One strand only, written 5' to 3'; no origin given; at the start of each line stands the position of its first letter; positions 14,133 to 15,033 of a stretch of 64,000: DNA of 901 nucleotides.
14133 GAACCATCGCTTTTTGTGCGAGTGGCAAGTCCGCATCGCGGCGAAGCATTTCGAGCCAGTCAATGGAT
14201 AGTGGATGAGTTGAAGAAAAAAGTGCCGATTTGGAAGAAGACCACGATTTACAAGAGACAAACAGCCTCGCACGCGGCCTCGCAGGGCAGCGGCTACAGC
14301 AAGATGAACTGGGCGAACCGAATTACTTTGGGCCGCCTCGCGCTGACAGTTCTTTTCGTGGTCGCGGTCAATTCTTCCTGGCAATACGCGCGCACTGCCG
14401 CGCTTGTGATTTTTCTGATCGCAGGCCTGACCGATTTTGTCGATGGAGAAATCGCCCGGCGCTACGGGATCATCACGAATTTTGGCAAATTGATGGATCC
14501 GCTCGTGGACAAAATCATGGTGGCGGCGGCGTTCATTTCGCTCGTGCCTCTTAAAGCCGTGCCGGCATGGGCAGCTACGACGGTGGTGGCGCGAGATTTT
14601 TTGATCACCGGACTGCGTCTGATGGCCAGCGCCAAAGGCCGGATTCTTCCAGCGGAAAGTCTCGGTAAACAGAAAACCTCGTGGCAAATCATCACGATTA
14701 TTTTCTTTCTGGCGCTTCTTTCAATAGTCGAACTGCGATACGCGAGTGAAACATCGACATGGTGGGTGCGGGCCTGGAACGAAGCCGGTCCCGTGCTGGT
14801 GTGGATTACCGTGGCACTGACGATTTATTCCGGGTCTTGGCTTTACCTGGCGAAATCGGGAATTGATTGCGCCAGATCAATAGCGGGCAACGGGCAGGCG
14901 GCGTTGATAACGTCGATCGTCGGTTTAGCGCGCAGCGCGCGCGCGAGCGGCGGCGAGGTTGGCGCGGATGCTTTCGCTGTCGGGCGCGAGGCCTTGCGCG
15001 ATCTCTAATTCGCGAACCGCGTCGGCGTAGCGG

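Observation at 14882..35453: Four same-orientation copies of the tRNA-Gly(UCC) 3' end, with match length decaying with distance: tandem island accretion?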

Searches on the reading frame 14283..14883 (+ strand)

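Call 20: find_homologous_proteins(query=window:14283-14883:+)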
Query window:14283-14883:+ (200 aa): 3674 proteins with E <= 0.001 among 4437 candidates; the best 120 are listed.
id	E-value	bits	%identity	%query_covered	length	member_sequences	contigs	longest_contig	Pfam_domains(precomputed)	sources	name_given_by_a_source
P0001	1.2e-103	363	97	89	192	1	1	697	PF01066.27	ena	-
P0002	4.3e-103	361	96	89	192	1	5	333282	PF01066.27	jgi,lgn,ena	jgi:CDP-diacylglycerol--glycerol-3-phosphate 3-phosphatidyltransferase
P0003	3.6e-102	358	90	91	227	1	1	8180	PF01066.27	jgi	jgi:CDP-diacylglycerol--glycerol-3-phosphate 3-phosphatidyltransferase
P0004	1.1e-101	356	95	89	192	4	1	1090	PF01066.27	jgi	jgi:CDP-diacylglycerol--glycerol-3-phosphate 3-phosphatidyltransferase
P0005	1.5e-101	356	92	91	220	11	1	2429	PF01066.27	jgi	-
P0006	2.0e-101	356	89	91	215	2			PF01066.27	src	-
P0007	2.6e-101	355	89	92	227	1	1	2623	PF01066.27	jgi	jgi:CDP-diacylglycerol---glycerol-3-phosphate 3-phosphatidyltransferase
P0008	3.6e-101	355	91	92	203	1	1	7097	PF01066.27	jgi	jgi:CDP-diacylglycerol---glycerol-3-phosphate 3-phosphatidyltransferase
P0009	3.9e-101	355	94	89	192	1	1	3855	PF01066.27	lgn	-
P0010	4.3e-101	354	91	91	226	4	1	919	PF01066.27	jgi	jgi:CDP-diacylglycerol--glycerol-3-phosphate 3-phosphatidyltransferase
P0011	9.8e-101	353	93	89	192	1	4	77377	PF01066.27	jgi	jgi:CDP-diacylglycerol--glycerol-3-phosphate 3-phosphatidyltransferase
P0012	1.1e-100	353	93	89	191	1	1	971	PF01066.27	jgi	jgi:CDP-diacylglycerol--glycerol-3-phosphate 3-phosphatidyltransferase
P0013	1.4e-100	353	94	89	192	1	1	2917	PF01066.27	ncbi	-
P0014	1.9e-100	352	94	89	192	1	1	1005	PF01066.27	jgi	-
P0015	2.6e-100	352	93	89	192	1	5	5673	PF01066.27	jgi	jgi:CDP-diacylglycerol---glycerol-3-phosphate 3-phosphatidyltransferase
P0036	8.6e-100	350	94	89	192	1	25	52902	PF01066.27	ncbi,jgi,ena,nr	ncbi:MAG: CDP-diacylglycerol--glycerol-3-phosphate 3-phosphatidyltransferase [Verrucomicrobia bacter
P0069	4.2e-99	348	92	89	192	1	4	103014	PF01066.27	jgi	jgi:CDP-diacylglycerol---glycerol-3-phosphate 3-phosphatidyltransferase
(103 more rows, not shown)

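Call 22: find_encoding_contigs(protein=P0002, flank=10000, max_places=5)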
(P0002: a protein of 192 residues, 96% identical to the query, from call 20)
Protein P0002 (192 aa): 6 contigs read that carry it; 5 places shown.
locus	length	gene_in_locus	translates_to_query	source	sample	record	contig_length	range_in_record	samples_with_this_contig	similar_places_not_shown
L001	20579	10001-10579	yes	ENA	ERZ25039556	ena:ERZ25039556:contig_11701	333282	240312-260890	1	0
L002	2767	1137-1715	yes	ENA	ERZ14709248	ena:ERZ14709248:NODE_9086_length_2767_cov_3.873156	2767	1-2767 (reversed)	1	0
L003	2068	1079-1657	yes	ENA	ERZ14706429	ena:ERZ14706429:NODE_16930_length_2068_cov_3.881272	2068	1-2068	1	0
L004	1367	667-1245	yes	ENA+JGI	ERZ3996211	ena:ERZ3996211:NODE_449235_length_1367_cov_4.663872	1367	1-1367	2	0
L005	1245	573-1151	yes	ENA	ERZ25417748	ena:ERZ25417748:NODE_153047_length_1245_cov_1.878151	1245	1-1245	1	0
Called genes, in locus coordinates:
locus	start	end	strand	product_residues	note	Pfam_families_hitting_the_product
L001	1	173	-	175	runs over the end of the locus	-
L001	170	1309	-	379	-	PF03739:LptF_LptG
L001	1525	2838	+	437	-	PF00270:DEAD (weak), PF04851:ResIII (weak)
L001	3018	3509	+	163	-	PF13307:Helicase_C_2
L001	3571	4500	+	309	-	PF11799:IMS_C (weak)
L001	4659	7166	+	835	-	PF02811:PHP, PF07733:DNA_pol3_alpha, PF17657:DNA_pol3_finger, PF14579:HHH_6 (weak)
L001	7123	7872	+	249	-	PF14579:HHH_6, PF01336:tRNA_anti-codon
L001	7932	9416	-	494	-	PF03446:NAD_binding_2, PF00393:6PGD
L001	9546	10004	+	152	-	PF02391:MoaE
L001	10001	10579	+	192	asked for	PF01066:CDP-OH_P_transf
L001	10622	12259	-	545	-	PF13432:TPR_16 (weak), PF14559:TPR_19 (weak), PF13414:TPR_11 (weak), PF00515:TPR_1 (weak), PF13414:TPR_11, PF13432:TPR_16, PF13424:TPR_12, PF13432:TPR_16, +14 more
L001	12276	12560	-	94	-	-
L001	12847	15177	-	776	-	-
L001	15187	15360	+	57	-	-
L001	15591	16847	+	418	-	-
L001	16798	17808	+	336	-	-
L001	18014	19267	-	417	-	PF00109:ketoacyl-synt, PF00108:Thiolase_N (faint), PF02801:Ketoacyl-synt_C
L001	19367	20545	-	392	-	PF00478:IMPDH, PF05690:ThiG (faint), PF01070:FMN_dh, PF03060:NMO (weak)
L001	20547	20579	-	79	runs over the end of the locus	-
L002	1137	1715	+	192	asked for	PF01066:CDP-OH_P_transf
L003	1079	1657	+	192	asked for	PF01066:CDP-OH_P_transf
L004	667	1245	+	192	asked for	PF01066:CDP-OH_P_transf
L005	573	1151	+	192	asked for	PF01066:CDP-OH_P_transf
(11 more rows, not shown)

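Call 28: find_encoding_contigs(protein=P0069, flank=10000, max_places=3)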
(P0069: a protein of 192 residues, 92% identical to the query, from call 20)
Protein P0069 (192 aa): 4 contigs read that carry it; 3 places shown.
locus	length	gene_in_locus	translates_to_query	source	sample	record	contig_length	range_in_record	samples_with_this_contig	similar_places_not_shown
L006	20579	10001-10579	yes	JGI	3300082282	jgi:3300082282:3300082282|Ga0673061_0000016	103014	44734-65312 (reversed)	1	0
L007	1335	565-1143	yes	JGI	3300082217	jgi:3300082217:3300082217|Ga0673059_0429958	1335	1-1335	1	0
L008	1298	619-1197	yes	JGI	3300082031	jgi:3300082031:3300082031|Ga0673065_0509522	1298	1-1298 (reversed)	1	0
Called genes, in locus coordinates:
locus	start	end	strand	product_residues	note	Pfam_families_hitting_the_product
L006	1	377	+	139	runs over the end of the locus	PF01894:YjbQ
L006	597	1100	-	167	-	-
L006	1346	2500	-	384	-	PF00144:Beta-lactamase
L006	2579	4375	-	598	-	PF08439:Peptidase_M3_N, PF01432:Peptidase_M3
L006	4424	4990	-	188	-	PF03167:UDG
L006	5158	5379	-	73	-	PF11146:DUF2905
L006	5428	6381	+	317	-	PF00226:DnaJ, PF01556:DnaJ_C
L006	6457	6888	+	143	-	PF02502:LacAB_rpiB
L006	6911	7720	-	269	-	PF01040:UbiA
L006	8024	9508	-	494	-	PF03446:NAD_binding_2, PF00393:6PGD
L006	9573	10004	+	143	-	PF02391:MoaE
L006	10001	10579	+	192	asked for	PF01066:CDP-OH_P_transf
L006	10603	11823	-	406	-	PF00069:Pkinase, PF07714:PK_Tyr_Ser-Thr, PF06803:DUF1232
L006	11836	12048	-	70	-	-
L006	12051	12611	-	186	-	-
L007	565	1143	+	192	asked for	PF01066:CDP-OH_P_transf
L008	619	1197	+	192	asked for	PF01066:CDP-OH_P_transf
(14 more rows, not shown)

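Call 29: find_encoding_contigs(protein=P0011, flank=10000, max_places=3)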
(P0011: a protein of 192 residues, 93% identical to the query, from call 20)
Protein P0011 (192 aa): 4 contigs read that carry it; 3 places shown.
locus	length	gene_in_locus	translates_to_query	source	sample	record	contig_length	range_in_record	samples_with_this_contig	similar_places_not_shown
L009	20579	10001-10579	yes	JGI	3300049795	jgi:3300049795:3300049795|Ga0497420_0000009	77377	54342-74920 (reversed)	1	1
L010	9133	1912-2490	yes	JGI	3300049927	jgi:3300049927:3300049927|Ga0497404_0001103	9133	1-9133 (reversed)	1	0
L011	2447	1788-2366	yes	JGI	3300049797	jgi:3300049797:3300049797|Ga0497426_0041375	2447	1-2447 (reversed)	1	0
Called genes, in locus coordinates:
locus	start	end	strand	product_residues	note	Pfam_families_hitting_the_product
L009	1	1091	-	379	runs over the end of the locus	PF03739:LptF_LptG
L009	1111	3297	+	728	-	PF00270:DEAD (weak), PF04851:ResIII (weak), PF13307:Helicase_C_2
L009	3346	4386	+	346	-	PF11799:IMS_C (weak)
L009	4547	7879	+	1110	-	PF02811:PHP, PF07733:DNA_pol3_alpha, PF17657:DNA_pol3_finger, PF14579:HHH_6, PF01336:tRNA_anti-codon (weak)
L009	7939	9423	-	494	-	PF03446:NAD_binding_2, PF00393:6PGD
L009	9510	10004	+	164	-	PF02391:MoaE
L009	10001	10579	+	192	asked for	PF01066:CDP-OH_P_transf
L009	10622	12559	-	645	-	PF13432:TPR_16 (weak), PF14559:TPR_19 (weak), PF13424:TPR_12 (weak), PF13414:TPR_11 (weak), PF00515:TPR_1 (weak), PF13414:TPR_11, PF13432:TPR_16, PF13424:TPR_12, +14 more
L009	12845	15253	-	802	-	-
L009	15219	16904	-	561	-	-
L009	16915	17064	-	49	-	-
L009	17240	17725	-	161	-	-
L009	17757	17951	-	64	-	-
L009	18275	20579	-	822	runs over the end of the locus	PF00069:Pkinase, PF07714:PK_Tyr_Ser-Thr, PF08308:PEGA, PF03781:FGE-sulfatase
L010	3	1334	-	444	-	?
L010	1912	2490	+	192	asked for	PF01066:CDP-OH_P_transf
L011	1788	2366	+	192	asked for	PF01066:CDP-OH_P_transf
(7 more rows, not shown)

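Call 30: find_encoding_contigs(protein=P0036, flank=10000, max_places=4)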
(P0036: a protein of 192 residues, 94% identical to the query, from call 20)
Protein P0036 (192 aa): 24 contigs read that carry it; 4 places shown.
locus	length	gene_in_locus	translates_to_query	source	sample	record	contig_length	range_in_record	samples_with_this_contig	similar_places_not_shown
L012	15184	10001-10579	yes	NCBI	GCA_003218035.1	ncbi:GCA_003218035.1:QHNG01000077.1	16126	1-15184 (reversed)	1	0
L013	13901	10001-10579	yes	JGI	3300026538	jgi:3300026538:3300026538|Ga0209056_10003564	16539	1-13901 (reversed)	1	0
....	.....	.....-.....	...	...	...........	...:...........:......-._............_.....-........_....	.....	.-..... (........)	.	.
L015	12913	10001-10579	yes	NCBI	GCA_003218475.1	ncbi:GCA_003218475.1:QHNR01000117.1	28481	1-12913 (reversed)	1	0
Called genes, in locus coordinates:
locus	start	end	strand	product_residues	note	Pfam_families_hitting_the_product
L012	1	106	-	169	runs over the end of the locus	-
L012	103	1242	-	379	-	PF03739:LptF_LptG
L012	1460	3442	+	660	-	PF00270:DEAD (weak), PF04851:ResIII (weak), PF13307:Helicase_C_2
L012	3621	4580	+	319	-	PF11799:IMS_C (weak)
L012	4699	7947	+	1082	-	PF02811:PHP, PF07733:DNA_pol3_alpha, PF17657:DNA_pol3_finger, PF14579:HHH_6, PF01336:tRNA_anti-codon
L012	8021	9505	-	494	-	PF03446:NAD_binding_2, PF00393:6PGD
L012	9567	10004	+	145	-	PF02391:MoaE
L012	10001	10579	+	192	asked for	PF01066:CDP-OH_P_transf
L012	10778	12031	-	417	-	PF00109:ketoacyl-synt, PF02801:Ketoacyl-synt_C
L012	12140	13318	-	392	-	PF00478:IMPDH, PF05690:ThiG (faint), PF01070:FMN_dh, PF03060:NMO (weak)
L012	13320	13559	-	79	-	-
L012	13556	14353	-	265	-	-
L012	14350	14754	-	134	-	PF02472:ExbD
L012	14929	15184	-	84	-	PF01618:MotA_ExbB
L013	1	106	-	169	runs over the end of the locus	-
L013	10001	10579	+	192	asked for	PF01066:CDP-OH_P_transf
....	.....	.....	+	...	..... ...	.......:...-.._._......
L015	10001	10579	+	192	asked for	PF01066:CDP-OH_P_transf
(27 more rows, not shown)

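Call 37: find_related_loci(query=P0036, collection=genome_contigs, flank=10000)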
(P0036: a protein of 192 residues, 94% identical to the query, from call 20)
Query P0036 (192 aa) in genome_contigs; peptide patterns used: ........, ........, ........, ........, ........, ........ (x = any residue, [..] = any of these).
458 stretches matched a pattern; 378 encode a relative of the query (tblastn E <= 1e-3); the best 80 are kept; 80 distinct loci.
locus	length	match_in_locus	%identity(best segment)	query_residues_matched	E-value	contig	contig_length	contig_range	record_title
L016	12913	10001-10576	100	1-192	1e-123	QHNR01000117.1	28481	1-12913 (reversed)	MAG: Verrucomicrobia bacterium isolate AV71 14_0903_13_30cm_scaffold_2703966_curated, whole genome shotgun sequence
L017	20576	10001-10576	96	1-192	2e-118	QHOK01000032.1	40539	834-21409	MAG: Verrucomicrobia bacterium isolate AV54 14_0903_16_30cm_scaffold_504_curated, whole genome shotgun sequence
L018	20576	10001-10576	95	1-192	2e-118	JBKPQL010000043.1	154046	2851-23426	MAG: Verrucomicrobiota bacterium isolate GS_EKS_MAG_00077 GS_EKS_000001165656, whole genome shotgun sequence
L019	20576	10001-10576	91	1-192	8e-116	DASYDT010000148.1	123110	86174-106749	MAG TPA_asm: Candidatus Udaeobacter sp. isolate SMAG_U4966 k141_1004958, whole genome shotgun sequence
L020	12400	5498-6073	92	1-192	2e-115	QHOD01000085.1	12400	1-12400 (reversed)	MAG: Verrucomicrobia bacterium isolate AV60 14_0919_02_20cm_scaffold_5403_curated, whole genome shotgun sequence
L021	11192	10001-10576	92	1-192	2e-115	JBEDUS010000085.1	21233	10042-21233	MAG: Candidatus Udaeobacter sp. isolate Bin.004.forest_FP4 k127_2421660, whole genome shotgun sequence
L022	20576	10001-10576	92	1-192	3e-115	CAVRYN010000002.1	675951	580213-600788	MAG: uncultured Verrucomicrobiae bacterium isolate MFD06085.bin.1.10 genome assembly, contig: contig_17035, whole genome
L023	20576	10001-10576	92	1-192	5e-115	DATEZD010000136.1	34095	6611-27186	MAG TPA_asm: Candidatus Udaeobacter sp. isolate SMAG_U8465 k141_7820, whole genome shotgun sequence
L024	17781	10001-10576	92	1-192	8e-115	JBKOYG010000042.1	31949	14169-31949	MAG: Verrucomicrobiota bacterium isolate GB_HAYS_MAG_00067 GB_HAYS_000000374920, whole genome shotgun sequence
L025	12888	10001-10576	92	1-192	3e-114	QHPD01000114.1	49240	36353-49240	MAG: Verrucomicrobia bacterium isolate AV37 14_0929_12_40cm_scaffold_334_curated, whole genome shotgun sequence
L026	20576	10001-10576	92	1-192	1e-114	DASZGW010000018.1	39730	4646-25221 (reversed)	MAG TPA_asm: Candidatus Udaeobacter sp. isolate SMAG_U6559 k141_5152717, whole genome shotgun sequence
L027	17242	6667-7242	92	1-192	2e-114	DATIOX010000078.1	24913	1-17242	MAG TPA_asm: Candidatus Dormiibacterota bacterium isolate SMAG_U15835 k141_16408, whole genome shotgun sequence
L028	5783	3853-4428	92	1-192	5e-114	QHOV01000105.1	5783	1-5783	MAG: Verrucomicrobia bacterium isolate AV44 14_0927_12_20cm_scaffold_10555_curated, whole genome shotgun sequence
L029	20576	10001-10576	91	1-192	4e-114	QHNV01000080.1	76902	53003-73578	MAG: Verrucomicrobia bacterium isolate AV68 14_0929_05_30cm_scaffold_1100_curated, whole genome shotgun sequence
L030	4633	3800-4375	91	1-192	1e-114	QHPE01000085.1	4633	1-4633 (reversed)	MAG: Verrucomicrobia bacterium isolate AV36 14_0903_12_20cm_scaffold_25621_curated, whole genome shotgun sequence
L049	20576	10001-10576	91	1-192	1e-112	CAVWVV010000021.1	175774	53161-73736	MAG: uncultured Verrucomicrobiae bacterium isolate MFD00822.bin.1.79 genome assembly, contig: contig_54539, whole genome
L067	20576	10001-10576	88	1-192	3e-111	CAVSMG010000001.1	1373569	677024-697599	MAG: uncultured Verrucomicrobiae bacterium isolate MFD04944.bin.2.140 genome assembly, contig: contig_13490, whole genom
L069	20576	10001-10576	88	1-192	6e-111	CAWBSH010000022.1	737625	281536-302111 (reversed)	MAG: uncultured Verrucomicrobiae bacterium isolate MFD01872.bin.2.57 genome assembly, contig: contig_21350, whole genome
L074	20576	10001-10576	89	1-192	2e-110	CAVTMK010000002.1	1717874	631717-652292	MAG: uncultured Verrucomicrobiae bacterium isolate MFD06526.bin.1.22 genome assembly, contig: contig_3364, whole genome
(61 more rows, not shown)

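Call 43: search_protein_families(library=pfam, alignment_id=A2, max_evalue=0.001)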
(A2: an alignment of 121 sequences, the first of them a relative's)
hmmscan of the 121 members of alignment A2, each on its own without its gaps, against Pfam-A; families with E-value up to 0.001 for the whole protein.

A. member 1, L076:3791-4402:+ (204 aa): 0 families

B. families by the number of members that match (of 121 scanned): 148 families (the first 25 are shown)
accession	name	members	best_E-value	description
PF07719.23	TPR_2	3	2.2e-30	Tetratricopeptide repeat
PF13414.12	TPR_11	3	6.2e-30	TPR repeat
PF00515.34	TPR_1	3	1.2e-27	Tetratricopeptide repeat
PF13431.12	TPR_17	3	1.2e-26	Tetratricopeptide repeat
PF24681.1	Kelch_KLHDC2_KLHL20_DRC7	3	3.4e-24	KLHDC2/KLHL20/DRC7 Kelch-repeats domain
PF13432.12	TPR_16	3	2.8e-21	Tetratricopeptide repeat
PF13424.12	TPR_12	3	1e-20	Tetratricopeptide repeat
PF13181.12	TPR_8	3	1.3e-19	Tetratricopeptide repeat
PF14559.12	TPR_19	3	5.7e-19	Tetratricopeptide repeat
PF13428.12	TPR_14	3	2.5e-18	Tetratricopeptide repeat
PF23914.1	TPR_CcmH_CycH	3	2.2e-15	Cytochrome c-type biogenesis protein H TPR domain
PF13371.12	TPR_9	3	1.4e-12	Tetratricopeptide repeat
PF13418.12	Kelch_4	2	7.3e-44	Galactose oxidase, central domain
PF00246.29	Peptidase_M14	2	1.5e-40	Zinc carboxypeptidase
PF13964.12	Kelch_6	2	1e-36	Kelch motif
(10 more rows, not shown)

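Call 47: search_protein_families(library=pfam, proteins=[L049:17520-18452:-, L069:15292-16587:+, L067:12209-13405:+, L067:14749-16002:+, L024:14618-15517:+, L024:14016-14846:-, L026:15696-16844:+, L001:15501-16844:+, L001:16651-17805:+, L074:16445-17548:+], max_evalue=0.01)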
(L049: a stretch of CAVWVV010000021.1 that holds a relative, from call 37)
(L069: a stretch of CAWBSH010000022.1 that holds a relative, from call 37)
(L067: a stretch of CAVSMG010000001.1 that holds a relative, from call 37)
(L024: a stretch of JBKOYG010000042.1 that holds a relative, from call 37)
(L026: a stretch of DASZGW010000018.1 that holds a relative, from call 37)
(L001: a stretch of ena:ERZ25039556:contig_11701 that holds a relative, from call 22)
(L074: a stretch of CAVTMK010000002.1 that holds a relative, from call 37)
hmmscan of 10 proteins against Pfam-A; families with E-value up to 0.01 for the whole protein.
L049:17520-18452:- (311 aa): 1 family
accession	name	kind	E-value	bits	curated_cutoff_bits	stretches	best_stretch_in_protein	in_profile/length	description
PF24681.1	Kelch_KLHDC2_KLHL20_DRC7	-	0.00089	19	50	1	239-304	90-157/221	KLHDC2/KLHL20/DRC7 Kelch-repeats domain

L069:15292-16587:+ (432 aa): 1 family
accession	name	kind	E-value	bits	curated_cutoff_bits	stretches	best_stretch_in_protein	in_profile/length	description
PF13884.11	Peptidase_S74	-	3.6e-11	43.6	22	1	298-353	1-57/58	Chaperone of endosialidase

L067:12209-13405:+ (399 aa): 0 families

L067:14749-16002:+ (418 aa): 0 families

L024:14618-15517:+ (300 aa): 1 family
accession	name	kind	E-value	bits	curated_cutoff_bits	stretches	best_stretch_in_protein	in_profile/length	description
PF09601.15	DUF2459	-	5.2e-38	130.9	27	1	96-256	2-166/171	Protein of unknown function (DUF2459)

L024:14016-14846:- (277 aa): 2 families
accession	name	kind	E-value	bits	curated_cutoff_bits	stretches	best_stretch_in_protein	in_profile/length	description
PF13384.12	HTH_23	-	0.00016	21.8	24.6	1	108-140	9-40/50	Homeodomain-like domain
PF13542.12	HTH_Tnp_ISL3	-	0.0003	20.6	27.4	1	107-137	18-46/51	Helix-turn-helix domain of transposase family ISL3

L026:15696-16844:+ (383 aa): 5 families
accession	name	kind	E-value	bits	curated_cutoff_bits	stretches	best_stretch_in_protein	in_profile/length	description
PF00589.27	Phage_integrase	-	1.4e-20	74.2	27.1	1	194-366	4-168/172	Phage integrase family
PF13495.12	Phage_int_SAM_4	-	4.3e-05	24.3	27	1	97-164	12-77/85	Phage integrase, N-terminal SAM-like domain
PF02899.23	Phage_int_SAM_1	-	0.00011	22.9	22.3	1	97-159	12-73/83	Phage integrase, N-terminal SAM-like domain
PF13102.12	Phage_int_SAM_5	-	0.00027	21.7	22.3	1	86-175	4-92/98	Phage integrase SAM-like domain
PF14659.12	Phage_int_SAM_3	-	0.001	19.7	22.6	1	85-117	3-36/58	Phage integrase, N-terminal SAM-like domain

L001:15501-16844:+ (448 aa): 0 families

L001:16651-17805:+ (385 aa): 0 families

L074:16445-17548:+ (368 aa): 0 families
